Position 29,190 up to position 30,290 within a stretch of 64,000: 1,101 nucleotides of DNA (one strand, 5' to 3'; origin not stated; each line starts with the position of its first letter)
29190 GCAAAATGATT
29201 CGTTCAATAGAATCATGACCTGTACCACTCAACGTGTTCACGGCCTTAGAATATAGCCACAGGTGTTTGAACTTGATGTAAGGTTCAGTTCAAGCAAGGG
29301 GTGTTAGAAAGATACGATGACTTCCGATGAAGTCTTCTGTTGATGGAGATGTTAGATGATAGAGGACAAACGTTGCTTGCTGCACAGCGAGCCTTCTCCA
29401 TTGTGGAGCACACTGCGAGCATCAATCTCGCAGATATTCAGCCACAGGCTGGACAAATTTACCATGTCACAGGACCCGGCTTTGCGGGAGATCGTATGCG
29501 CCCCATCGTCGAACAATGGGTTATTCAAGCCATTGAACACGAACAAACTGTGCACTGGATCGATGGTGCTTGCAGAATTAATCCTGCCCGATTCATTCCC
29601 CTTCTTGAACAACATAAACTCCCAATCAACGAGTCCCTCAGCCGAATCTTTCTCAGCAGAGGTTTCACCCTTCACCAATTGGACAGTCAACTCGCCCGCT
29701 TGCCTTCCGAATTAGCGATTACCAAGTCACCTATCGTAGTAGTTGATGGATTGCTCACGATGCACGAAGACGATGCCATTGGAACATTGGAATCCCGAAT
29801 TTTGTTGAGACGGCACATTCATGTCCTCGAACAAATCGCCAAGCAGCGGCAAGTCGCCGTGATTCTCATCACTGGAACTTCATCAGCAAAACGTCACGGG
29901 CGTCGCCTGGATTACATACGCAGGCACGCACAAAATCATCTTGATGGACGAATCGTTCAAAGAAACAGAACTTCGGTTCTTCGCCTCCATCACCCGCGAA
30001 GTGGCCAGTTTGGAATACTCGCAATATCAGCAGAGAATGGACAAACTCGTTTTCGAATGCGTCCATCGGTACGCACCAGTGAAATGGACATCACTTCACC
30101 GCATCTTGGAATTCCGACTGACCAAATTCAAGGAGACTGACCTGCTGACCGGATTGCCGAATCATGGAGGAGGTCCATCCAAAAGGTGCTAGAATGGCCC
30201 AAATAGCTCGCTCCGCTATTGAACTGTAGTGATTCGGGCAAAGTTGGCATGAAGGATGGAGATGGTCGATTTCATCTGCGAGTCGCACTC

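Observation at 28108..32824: Candidate archaeal damage-tolerance (mutasome-like) module: DinB + P-loop-dead RadB paralog + exonuclease-dead PolB + coupled small ORF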

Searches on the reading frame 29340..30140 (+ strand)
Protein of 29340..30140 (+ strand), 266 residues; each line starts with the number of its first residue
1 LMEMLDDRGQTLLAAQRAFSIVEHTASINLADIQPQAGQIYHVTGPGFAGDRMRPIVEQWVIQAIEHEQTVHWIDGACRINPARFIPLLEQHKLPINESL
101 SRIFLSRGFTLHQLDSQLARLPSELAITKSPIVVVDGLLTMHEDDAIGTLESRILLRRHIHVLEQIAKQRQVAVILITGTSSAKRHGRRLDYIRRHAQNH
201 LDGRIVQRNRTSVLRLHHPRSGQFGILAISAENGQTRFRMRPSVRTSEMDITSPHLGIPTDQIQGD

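Call 3: search_protein_families(library=pfam, proteins=[window:29340-30140:+], max_evalue=0.1)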
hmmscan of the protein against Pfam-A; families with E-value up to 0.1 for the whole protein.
window:29340-30140:+ (266 aa): 1 family
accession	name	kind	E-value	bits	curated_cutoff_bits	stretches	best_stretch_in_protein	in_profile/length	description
PF08423.17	Rad51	-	1e-07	32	22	1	67-219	59-212/244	Rad51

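Call 4: search_protein_families(library=ncbifam, proteins=[window:29340-30140:+], max_evalue=0.1)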
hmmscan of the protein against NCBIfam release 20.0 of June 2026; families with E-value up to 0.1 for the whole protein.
window:29340-30140:+ (266 aa): 7 families
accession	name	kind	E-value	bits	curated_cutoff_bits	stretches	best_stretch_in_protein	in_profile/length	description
TIGR02239.1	recomb_RAD51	equivalog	2.7e-06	26.7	478.05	1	68-220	130-283/316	DNA repair protein RAD51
TIGR02237.1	recomb_radB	equivalog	2e-05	24.6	172.4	1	39-203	13-171/210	DNA repair and recombination protein RadB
TIGR02236.1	recomb_radA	equivalog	0.0003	20.3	361.15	1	68-184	130-250/311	DNA repair and recombination protein RadA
TIGR02238.1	recomb_DMC1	equivalog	0.00033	19.9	447.7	1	67-178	129-244/314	meiotic recombinase Dmc1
NF003301.0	PRK04301.1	equivalog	0.00056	19.2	259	1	68-181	135-251/316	DNA repair and recombination protein RadA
NF001057.0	PRK00117.3-3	equivalog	0.053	13.6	146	1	57-118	82-143/151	recombination regulator RecX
TIGR00416.1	sms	equivalog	0.089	11.5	403.05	0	121-178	162-219/454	DNA repair protein RadA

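Call 6: find_homologous_proteins(query=window:29340-30140:+)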
Query window:29340-30140:+ (266 aa): 58 proteins with E <= 0.001 among 4008 candidates.
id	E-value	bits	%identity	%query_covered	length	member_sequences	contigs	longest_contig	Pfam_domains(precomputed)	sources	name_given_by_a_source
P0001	9.2e-169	578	100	100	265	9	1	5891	PF08423.18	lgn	-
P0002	6.3e-119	414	73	100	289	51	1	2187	PF08423.18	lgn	-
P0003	2.9e-115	402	72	100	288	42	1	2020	PF08423.18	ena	-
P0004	9.0e-114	397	72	97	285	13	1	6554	PF08423.18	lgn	-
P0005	2.8e-69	252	56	83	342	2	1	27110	-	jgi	jgi:hypothetical protein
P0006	1.1e-68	250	49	91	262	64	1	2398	-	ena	-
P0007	1.2e-68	250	53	89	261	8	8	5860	-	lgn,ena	-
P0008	1.3e-68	250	53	85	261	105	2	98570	-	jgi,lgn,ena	-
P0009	1.5e-68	249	50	95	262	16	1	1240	-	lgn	-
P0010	3.5e-68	248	56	83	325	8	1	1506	PF08423.18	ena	-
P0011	3.7e-68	248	51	89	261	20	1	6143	-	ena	-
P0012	1.0e-67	247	51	88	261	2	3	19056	PF08423.18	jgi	jgi:hypothetical protein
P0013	3.0e-67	245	53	83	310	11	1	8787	PF08423.18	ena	-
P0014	4.1e-67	245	51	88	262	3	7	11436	-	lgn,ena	-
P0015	1.0e-66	243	51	90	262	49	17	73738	-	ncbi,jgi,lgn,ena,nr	ncbi:MAG: hypothetical protein VYA57_00390 [Candidatus Thermoplasmatota archaeon]|nr:hypothetical pr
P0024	4.0e-65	238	49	85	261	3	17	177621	PF08423.18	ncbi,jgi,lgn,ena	jgi:hypothetical protein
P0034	1.4e-61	227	48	90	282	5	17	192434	PF08423.18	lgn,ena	-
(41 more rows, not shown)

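Call 13: find_encoding_contigs(protein=P0034, flank=8000, max_places=3)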
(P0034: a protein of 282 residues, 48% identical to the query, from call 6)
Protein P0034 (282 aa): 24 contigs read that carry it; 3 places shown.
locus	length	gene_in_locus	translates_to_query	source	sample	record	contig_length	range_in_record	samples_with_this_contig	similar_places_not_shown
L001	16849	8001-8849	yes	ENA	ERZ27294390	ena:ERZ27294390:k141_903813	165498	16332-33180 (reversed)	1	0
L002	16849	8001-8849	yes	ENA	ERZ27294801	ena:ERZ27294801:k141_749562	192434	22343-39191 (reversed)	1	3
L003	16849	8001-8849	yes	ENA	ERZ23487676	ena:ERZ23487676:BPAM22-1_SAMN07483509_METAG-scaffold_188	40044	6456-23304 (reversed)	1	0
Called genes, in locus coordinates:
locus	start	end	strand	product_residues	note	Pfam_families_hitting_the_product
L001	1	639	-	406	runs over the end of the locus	PF00155:Aminotran_1_2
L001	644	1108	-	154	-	PF01878:EVE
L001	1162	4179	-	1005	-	PF03176:MMPL, PF12349:Sterol-sensing (weak), PF03176:MMPL (weak)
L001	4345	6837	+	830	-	PF00133:tRNA-synt_1, PF09334:tRNA-synt_1g, PF08264:Anticodon_1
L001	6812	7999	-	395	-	PF00817:IMS, PF11799:IMS_C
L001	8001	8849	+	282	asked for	PF08423:Rad51 (weak)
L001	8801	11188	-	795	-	PF00136:DNA_pol_B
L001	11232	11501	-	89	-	PF26485:DUF8156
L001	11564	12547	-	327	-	PF00389:2-Hacid_dh, PF02826:2-Hacid_dh_C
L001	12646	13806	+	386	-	-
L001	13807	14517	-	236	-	PF00753:Lactamase_B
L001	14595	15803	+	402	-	PF02646:RmuC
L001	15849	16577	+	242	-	PF00293:NUDIX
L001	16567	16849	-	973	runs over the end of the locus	PF01411:tRNA-synt_2c, PF07973:tRNA_SAD, PF02272:DHHA1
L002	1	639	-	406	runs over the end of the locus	PF00155:Aminotran_1_2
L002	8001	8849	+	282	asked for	PF08423:Rad51 (weak)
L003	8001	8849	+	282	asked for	PF08423:Rad51 (weak)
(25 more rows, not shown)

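Call 14: find_encoding_contigs(protein=P0024, flank=8000, max_places=3)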
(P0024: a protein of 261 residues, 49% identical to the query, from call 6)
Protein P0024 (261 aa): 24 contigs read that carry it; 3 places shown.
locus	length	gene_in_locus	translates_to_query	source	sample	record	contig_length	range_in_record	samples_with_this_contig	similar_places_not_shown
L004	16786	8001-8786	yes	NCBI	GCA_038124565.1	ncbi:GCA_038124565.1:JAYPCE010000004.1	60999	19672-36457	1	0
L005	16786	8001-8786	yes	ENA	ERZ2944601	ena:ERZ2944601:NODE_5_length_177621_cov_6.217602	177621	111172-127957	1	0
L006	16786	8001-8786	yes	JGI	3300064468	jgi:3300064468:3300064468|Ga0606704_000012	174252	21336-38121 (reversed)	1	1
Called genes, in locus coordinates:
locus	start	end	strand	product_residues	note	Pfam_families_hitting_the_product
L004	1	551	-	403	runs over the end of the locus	PF00155:Aminotran_1_2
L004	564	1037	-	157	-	PF01878:EVE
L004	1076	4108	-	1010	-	PF03176:MMPL, PF12349:Sterol-sensing (weak), PF03176:MMPL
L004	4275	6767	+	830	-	PF00133:tRNA-synt_1, PF09334:tRNA-synt_1g, PF08264:Anticodon_1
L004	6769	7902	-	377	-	PF00817:IMS, PF11798:IMS_HHH (weak), PF14520:HHH_5 (weak), PF11799:IMS_C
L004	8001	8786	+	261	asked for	PF08423:Rad51 (weak)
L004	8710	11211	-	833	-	PF00136:DNA_pol_B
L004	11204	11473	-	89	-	PF26485:DUF8156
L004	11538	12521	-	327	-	PF00389:2-Hacid_dh, PF02826:2-Hacid_dh_C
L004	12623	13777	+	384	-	-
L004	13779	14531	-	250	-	PF00753:Lactamase_B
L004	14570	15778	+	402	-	PF02646:RmuC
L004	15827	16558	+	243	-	PF00293:NUDIX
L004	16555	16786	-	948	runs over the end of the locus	PF01411:tRNA-synt_2c, PF07973:tRNA_SAD, PF02272:DHHA1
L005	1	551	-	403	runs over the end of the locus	PF00155:Aminotran_1_2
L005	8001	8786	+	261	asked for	PF08423:Rad51 (weak)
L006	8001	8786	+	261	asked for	PF08423:Rad51 (weak)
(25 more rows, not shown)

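Call 15: search_protein_families(library=pfam, proteins=[L001:11232-11501:-, L004:11204-11473:-], max_evalue=10)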
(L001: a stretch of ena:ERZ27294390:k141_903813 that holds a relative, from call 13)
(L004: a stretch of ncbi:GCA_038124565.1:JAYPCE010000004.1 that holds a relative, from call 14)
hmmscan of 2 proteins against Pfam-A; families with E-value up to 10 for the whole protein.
L001:11232-11501:- (89 aa): 0 families

L004:11204-11473:- (89 aa): 0 families

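Call 19: search_solved_structures(query=window:29343-30140:+, max_evalue=1, show_alignments=3)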
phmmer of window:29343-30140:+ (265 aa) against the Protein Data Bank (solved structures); distinct sequences matched with E-value up to 1: 25.
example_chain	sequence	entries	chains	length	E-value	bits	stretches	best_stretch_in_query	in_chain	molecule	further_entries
5qub_A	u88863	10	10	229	0.0032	20.5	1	69-177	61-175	RadA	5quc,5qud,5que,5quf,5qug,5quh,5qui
9ui4_C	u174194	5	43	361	0.026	17.5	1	71-188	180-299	DNA repair protein RAD51 homolog 1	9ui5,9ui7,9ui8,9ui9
5lb2_A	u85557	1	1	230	0.033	17.2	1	69-178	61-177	DNA repair and recombination protein RadA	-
9d46_C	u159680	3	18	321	0.034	17.2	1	72-177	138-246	DNA repair protein RAD51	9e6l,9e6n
4a6p_A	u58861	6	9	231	0.034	17.2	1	69-177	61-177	DNA REPAIR AND RECOMBINATION PROTEIN RADA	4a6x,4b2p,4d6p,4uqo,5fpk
5qul_A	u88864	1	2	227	0.036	17.1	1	69-177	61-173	RadA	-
1szp_A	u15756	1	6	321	0.038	17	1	72-176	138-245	DNA repair protein RAD51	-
9b2d_C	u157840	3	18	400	0.054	16.5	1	72-176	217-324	DNA repair protein RAD51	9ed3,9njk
9q2c_G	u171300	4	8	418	0.058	16.4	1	72-176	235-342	DNA repair protein RAD51 homolog | DNA repair protein RAD51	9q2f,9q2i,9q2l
3lda_A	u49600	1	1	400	0.059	16.4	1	72-176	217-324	DNA repair protein RAD51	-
1n0w_A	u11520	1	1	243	0.064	16.3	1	71-207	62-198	DNA repair protein RAD51 homolog 1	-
9zzr_F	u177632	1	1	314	0.089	15.8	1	71-206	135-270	DNA repair protein RAD51 homolog 1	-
7ej6_B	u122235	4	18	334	0.089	15.8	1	69-179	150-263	HLJ1_G0016300.mRNA.1.CDS.1 | Meiotic recombination protein DMC1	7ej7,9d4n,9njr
9zzr_R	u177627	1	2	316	0.09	15.8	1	71-206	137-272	DNA repair protein RAD51 homolog 1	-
9zzr_W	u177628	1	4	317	0.091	15.8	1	71-206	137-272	DNA repair protein RAD51 homolog 1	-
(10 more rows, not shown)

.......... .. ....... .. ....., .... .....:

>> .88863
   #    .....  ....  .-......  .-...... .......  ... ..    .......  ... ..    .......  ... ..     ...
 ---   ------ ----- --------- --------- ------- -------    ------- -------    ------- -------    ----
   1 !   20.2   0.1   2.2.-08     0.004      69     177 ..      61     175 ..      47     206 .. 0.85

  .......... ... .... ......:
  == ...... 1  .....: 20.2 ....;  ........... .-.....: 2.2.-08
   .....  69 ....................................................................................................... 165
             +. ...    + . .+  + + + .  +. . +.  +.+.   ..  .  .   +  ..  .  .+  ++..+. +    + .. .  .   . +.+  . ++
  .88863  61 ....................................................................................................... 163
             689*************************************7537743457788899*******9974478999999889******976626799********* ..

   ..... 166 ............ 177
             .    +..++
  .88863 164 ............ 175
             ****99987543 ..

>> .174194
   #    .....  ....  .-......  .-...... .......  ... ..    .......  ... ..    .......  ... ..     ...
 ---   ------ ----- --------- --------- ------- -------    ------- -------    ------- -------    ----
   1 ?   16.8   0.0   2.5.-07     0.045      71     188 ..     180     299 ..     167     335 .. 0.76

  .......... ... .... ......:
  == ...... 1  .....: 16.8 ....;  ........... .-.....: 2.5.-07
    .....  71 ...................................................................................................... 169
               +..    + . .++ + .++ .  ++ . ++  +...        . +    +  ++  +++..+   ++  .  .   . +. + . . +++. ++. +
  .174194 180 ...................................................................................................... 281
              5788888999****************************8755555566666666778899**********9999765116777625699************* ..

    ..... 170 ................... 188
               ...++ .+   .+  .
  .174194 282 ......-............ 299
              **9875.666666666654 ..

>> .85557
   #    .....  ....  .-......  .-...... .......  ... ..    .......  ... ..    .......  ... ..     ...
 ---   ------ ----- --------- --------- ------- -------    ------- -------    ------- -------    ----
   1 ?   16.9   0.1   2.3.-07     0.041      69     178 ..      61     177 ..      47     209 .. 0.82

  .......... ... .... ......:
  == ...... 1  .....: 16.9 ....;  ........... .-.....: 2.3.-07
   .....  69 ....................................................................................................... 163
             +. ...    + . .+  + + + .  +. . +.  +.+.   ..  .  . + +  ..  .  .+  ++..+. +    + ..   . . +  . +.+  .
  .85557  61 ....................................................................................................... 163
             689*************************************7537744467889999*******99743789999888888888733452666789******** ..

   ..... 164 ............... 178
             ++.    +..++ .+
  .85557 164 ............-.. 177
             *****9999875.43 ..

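Call 68: predict_structure(alignment_id=A3)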
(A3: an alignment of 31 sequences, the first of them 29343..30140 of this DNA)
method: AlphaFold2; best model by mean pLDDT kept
length: 265 residues; sequences in the alignment: 31
mean_pLDDT: 81.7   pTM: 0.75
mean pLDDT of the five models: 81.7, 81.4, 80.9, 80.8, 79.6
residues with pLDDT >= 90: 156; 70-90: 47; 50-70: 13; < 50: 49
segments of 3 or more residues with pLDDT < 50: 7-21, 233-265
pLDDT, mean of each block of 10 residues (from residue 1): 50 46 74 96 92 94 97 86 93 97 89 92 96 94 90 96 98 94 86 97 88 93 79 43 45 43 40
secondary structure, 60 per line:
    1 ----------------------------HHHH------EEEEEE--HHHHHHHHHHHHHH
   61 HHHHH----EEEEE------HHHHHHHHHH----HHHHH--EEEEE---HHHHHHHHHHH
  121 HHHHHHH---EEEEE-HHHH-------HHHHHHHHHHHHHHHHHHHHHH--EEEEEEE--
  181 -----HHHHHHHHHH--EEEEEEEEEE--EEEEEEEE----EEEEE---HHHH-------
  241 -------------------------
elements in order: H29-32 E39-44 H47-65 E70-74 H81-90 H95-99 E102-106 H110-127 E131-135 H137-140 H148-169 E172-178 H186-195 E198-207 E210-217 E222-226 H230-233

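Call 72: fold_search(model_id=the predicted structure, library=pdb)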
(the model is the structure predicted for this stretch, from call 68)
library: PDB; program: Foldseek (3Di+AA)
matches with E <= 10: 1818; with E <= 0.001: 629
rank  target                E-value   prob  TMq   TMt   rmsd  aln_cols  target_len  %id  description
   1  9q25_G                2.9e-13  1.00  0.63  0.55  12.2       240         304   17  DX2-CX3-RAD51 in the closed state (released 2026-03-04)
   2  5nwl_A                3.7e-13  1.00  0.63  0.56  14.4       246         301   17  Crystal structure of a human RAD51-ATP filament. (released 2018-03-07)
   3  9q29_G                4.5e-13  1.00  0.63  0.54   9.3       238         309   16  DX2-CX3 structure capping RAD51 filament (released 2026-03-04)
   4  9q23_G                4.5e-13  1.00  0.63  0.53  13.1       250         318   16  DX2-CX3-RAD51 structure in the intermediate state (released 2026-03-04)
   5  5nwl_B                1.8e-12  1.00  0.62  0.56  14.5       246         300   17  Crystal structure of a human RAD51-ATP filament. (released 2018-03-07)
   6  9svx_E                2.1e-12  1.00  0.60  0.52  12.6       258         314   15  XRCC3-RAD51C-RAD51D-XRCC2 (XRCC3 complex) capping a RAD51 filament on single stranded DNA (released 2025-11-26)
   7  1szp_D                2.3e-12  1.00  0.60  0.55  12.3       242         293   13  A Crystal Structure of the Rad51 Filament (released 2004-07-13)
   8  5nwl_H                2.5e-12  1.00  0.61  0.54  14.4       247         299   17  Crystal structure of a human RAD51-ATP filament. (released 2018-03-07)
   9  4a6x_B                2.6e-12  1.00  0.57  0.67   4.3       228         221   20  RadA C-terminal ATPase domain from Pyrococcus furiosus bound to ATP (released 2012-11-21)
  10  5fow_C                2.8e-12  1.00  0.58  0.70   4.3       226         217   19  HUMANISED MONOMERIC RADA IN COMPLEX WITH WHTA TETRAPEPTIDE (released 2016-03-30)
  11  8jnd_L                3.2e-12  1.00  0.60  0.71   3.2       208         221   16  The cryo-EM structure of the nonameric RAD51 ring bound to the nucleosome with the linker DNA binding (released 2024-03-27)
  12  9d4n_A                3.2e-12  1.00  0.61  0.53   9.3       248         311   17  The cryo-EM structure of the yeast Dmc1 filament bound to ssDNA in the presence of ATP (released 2025-01-22)
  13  5nwl_F                4.1e-12  1.00  0.61  0.55  14.5       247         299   16  Crystal structure of a human RAD51-ATP filament. (released 2018-03-07)
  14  4b3d_C                4.1e-12  1.00  0.58  0.70   4.3       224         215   18  Humanised monomeric RadA in complex with 5-methyl indole (released 2013-02-06)
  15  4d6p_A                4.3e-12  1.00  0.60  0.69   4.3       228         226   17  RADA C-TERMINAL ATPASE DOMAIN FROM PYROCOCCUS FURIOSUS BOUND TO AMPPNP (released 2015-01-14)
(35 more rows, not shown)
